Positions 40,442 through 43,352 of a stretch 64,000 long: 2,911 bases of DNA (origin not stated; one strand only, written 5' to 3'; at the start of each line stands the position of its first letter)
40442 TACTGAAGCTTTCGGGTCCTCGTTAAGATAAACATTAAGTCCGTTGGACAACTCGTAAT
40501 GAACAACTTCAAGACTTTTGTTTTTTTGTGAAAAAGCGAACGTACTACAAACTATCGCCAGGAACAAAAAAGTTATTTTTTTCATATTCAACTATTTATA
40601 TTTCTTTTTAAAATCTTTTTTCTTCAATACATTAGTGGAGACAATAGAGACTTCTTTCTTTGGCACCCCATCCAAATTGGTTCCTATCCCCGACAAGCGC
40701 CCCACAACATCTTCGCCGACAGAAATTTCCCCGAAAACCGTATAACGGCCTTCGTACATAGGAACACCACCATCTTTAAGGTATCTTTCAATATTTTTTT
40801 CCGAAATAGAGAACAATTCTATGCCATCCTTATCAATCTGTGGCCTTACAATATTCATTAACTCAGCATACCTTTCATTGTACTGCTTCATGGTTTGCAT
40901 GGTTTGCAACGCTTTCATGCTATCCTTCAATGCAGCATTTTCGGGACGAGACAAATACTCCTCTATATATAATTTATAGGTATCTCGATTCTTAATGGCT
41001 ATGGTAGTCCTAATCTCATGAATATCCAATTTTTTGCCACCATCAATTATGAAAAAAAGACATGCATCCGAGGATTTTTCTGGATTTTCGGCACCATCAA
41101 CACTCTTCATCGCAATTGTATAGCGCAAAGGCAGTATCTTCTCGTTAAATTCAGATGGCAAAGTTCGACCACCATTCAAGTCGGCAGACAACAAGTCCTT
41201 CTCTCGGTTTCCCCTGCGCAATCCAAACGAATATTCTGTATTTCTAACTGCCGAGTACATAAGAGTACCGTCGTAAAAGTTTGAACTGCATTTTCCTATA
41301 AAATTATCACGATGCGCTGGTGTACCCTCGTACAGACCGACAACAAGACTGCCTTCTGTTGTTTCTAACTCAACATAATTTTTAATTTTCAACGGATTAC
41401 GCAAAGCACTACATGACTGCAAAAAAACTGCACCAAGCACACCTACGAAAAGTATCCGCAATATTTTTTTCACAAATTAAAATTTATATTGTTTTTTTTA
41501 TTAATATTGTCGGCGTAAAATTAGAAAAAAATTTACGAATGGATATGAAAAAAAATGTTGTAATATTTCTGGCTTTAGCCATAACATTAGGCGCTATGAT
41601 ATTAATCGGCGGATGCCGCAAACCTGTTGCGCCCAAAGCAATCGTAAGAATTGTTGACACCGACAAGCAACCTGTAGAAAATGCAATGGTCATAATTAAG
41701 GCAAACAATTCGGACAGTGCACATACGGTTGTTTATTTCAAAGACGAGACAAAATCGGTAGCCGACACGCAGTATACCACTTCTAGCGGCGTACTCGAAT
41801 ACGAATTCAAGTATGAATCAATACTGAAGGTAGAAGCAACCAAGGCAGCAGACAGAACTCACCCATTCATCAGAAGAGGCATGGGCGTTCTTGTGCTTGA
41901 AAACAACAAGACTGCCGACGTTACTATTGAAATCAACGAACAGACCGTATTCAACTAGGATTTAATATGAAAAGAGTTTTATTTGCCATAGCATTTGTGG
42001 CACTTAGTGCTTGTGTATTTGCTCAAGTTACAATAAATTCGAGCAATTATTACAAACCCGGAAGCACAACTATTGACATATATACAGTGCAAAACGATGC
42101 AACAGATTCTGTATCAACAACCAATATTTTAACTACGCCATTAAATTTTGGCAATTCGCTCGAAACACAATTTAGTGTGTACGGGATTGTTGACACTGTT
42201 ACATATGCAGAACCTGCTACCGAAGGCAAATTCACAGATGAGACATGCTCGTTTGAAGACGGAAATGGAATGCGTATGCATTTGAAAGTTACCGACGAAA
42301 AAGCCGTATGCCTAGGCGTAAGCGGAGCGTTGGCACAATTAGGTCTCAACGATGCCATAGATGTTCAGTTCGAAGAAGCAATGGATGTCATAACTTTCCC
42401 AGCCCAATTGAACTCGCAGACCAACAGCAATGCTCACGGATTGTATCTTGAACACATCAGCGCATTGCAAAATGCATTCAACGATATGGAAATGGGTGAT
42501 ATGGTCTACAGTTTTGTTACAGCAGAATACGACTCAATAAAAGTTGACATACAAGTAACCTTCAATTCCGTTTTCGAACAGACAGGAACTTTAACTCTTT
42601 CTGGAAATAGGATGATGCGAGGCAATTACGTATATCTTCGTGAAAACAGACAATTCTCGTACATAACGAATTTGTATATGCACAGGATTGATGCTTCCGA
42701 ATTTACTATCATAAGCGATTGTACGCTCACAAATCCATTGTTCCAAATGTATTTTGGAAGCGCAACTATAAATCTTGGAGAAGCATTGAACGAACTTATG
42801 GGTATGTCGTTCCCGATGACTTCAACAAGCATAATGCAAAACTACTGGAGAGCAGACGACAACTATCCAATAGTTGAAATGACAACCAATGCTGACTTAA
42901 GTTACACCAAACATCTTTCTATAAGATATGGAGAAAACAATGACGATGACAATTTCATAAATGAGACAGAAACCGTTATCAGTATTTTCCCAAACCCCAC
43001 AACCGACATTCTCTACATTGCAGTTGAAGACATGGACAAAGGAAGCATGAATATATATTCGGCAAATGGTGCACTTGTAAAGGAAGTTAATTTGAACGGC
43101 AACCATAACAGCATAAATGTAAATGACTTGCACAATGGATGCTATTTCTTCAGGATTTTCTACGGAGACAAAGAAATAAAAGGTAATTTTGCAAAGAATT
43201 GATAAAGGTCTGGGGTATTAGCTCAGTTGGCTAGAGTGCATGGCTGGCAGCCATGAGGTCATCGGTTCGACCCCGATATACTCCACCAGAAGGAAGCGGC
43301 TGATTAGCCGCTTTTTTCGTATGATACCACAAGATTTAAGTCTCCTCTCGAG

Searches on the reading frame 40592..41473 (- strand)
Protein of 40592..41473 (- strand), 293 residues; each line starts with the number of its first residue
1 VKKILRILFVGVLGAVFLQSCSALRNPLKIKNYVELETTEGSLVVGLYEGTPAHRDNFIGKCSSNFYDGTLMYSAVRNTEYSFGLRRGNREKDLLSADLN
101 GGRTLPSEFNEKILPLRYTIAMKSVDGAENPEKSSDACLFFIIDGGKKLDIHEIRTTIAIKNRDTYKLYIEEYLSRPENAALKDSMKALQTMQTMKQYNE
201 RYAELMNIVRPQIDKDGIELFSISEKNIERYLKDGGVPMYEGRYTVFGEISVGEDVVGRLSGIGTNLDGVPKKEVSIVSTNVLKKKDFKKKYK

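Call 58: search_protein_families(library=pfam, proteins=[window:40592-41473:-], max_evalue=0.00001)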
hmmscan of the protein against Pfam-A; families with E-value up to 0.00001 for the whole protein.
window:40592-41473:- (293 aa): 1 family
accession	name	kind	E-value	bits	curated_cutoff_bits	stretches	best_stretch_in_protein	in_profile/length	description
PF00160.26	Pro_isomerase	-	3.3e-15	57.1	21.7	1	33-144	1-111/159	Cyclophilin type peptidyl-prolyl cis-trans isomerase/CLD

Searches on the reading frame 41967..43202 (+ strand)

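Call 58: search_protein_families(library=pfam, proteins=[window:41967-43202:+], max_evalue=0.00001)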
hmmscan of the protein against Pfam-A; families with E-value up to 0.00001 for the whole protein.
window:41967-43202:+ (411 aa): 1 family
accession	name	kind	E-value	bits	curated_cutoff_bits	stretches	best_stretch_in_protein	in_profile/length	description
PF18962.6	Por_Secre_tail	-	1.5e-11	44.8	27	1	340-402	1-67/75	Secretion system C-terminal sorting domain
